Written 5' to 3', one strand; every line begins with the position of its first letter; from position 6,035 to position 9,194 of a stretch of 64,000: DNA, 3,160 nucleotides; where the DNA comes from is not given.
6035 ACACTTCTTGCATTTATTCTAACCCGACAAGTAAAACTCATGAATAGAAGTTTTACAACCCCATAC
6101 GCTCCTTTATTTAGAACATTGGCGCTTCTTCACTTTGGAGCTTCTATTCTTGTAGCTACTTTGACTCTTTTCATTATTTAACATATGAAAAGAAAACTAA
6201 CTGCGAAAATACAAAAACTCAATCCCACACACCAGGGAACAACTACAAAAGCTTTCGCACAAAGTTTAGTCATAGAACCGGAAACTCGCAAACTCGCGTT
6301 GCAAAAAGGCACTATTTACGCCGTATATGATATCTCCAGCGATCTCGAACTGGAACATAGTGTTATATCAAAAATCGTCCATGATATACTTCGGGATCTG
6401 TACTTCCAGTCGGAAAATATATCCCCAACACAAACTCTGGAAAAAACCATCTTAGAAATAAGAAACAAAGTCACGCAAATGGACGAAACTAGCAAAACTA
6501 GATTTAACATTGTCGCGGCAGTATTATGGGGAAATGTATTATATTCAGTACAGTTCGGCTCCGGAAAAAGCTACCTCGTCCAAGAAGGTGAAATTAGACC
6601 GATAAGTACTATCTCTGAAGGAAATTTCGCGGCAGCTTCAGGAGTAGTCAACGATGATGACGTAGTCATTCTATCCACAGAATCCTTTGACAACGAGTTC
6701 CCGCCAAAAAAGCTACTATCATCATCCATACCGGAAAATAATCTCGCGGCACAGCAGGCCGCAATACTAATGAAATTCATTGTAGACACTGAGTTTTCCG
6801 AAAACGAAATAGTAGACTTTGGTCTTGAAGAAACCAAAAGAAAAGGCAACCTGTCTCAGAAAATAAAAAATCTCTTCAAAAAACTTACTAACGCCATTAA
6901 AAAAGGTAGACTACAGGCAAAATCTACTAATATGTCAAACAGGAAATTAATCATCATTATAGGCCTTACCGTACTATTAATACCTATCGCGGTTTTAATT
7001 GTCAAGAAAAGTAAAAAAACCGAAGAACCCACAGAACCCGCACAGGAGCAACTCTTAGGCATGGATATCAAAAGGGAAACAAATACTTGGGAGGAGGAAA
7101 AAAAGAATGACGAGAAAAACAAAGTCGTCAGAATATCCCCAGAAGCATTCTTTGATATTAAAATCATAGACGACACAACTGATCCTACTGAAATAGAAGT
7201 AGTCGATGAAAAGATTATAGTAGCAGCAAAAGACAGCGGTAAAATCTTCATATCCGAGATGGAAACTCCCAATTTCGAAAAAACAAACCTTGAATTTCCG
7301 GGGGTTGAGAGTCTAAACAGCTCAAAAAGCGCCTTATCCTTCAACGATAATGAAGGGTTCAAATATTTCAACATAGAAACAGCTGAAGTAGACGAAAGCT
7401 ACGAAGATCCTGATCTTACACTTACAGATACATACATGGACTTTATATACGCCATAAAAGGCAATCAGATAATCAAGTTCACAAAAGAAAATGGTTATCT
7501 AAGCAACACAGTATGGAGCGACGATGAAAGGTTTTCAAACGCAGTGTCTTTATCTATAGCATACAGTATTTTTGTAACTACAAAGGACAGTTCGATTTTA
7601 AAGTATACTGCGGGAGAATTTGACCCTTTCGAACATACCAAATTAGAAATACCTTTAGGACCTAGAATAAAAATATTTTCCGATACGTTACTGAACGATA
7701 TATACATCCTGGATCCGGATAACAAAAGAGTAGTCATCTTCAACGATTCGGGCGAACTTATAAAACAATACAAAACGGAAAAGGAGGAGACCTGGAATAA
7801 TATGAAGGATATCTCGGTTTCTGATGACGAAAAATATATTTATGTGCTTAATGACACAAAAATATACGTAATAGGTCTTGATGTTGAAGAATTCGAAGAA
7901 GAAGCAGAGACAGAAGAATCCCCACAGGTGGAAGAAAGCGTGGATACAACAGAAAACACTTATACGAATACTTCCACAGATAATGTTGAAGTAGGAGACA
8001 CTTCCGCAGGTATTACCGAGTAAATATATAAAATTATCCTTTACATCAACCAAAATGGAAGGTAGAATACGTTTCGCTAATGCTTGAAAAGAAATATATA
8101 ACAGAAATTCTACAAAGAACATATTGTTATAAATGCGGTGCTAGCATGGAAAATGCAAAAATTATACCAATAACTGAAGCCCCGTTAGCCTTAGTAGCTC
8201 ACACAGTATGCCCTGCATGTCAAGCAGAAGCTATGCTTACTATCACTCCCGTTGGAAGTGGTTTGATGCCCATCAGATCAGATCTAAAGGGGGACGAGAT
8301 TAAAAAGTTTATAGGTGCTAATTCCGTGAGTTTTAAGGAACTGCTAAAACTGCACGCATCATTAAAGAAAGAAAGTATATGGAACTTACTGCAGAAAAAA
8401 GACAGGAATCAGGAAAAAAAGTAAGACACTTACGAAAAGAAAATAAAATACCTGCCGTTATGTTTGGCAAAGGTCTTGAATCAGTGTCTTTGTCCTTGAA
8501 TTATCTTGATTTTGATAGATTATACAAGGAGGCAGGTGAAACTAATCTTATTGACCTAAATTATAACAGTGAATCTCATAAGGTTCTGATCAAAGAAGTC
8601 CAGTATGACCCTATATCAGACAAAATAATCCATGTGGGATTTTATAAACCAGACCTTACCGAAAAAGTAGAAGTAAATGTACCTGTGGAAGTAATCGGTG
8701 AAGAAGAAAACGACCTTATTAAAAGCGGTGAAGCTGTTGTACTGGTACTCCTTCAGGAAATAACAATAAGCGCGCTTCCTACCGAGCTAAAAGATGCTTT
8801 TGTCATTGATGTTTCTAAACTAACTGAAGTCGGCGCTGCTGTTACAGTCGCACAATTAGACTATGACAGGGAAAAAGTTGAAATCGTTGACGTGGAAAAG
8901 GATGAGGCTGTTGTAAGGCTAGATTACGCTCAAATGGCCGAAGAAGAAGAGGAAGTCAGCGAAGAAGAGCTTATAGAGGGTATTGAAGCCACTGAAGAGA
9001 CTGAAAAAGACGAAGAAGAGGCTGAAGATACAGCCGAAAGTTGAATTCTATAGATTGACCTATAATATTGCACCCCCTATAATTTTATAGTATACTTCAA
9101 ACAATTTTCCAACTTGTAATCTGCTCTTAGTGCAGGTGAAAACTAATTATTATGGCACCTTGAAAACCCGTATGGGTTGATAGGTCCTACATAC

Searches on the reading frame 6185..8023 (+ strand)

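Call 102: search_protein_families(library=pfam, proteins=[window:6185-8023:+], max_evalue=1)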
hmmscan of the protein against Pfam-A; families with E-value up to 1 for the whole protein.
window:6185-8023:+ (612 aa): 2 families
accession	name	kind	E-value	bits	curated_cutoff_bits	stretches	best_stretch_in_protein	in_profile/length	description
PF20990.2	DUF2207_C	-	0.38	10.8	33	1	190-272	72-154/247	Predicted membrane protein (DUF2207) C-terminal domain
PF14890.11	Intein_splicing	-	0.47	10.7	35.8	0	524-556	107-139/155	Intein splicing domain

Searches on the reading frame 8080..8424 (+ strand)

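Call 102: search_protein_families(library=pfam, proteins=[window:8080-8424:+], max_evalue=1)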
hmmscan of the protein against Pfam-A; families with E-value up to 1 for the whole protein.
window:8080-8424:+ (114 aa): 6 families
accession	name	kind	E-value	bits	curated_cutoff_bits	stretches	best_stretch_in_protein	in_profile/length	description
PF12773.13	DZR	-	0.0017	18.9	27.3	1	14-50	13-33/45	Double zinc ribbon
PF05741.18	zf-nanos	-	0.068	13.9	27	0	9-27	29-47/54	Nanos RNA binding domain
PF04423.19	Rad50_zn_hook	-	0.07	13.4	24.3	0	4-25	9-31/52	Rad50 zinc hook motif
PF18912.6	DZR_2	-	0.095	13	27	0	11-27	34-50/56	Double zinc ribbon domain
PF01155.25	HypA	-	0.11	13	28.9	1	7-52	64-97/112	Hydrogenase/urease nickel incorporation, metallochaperone, hypA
PF09723.15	Zn_ribbon_8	-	0.52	10.8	34.4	0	16-50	8-35/41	Zinc ribbon domain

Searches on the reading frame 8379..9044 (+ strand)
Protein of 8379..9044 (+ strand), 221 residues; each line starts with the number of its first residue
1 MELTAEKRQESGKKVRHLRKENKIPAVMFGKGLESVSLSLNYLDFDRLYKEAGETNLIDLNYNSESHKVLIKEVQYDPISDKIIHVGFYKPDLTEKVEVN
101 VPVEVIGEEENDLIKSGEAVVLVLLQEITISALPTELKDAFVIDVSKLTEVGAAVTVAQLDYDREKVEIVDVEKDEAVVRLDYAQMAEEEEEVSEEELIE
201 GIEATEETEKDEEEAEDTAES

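Call 68: find_encoding_contigs(protein=window:8379-9044:+, flank=8000, max_places=10)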
Protein window:8379-9044:+ (221 aa): no gene with exactly this product is on record in the collection.
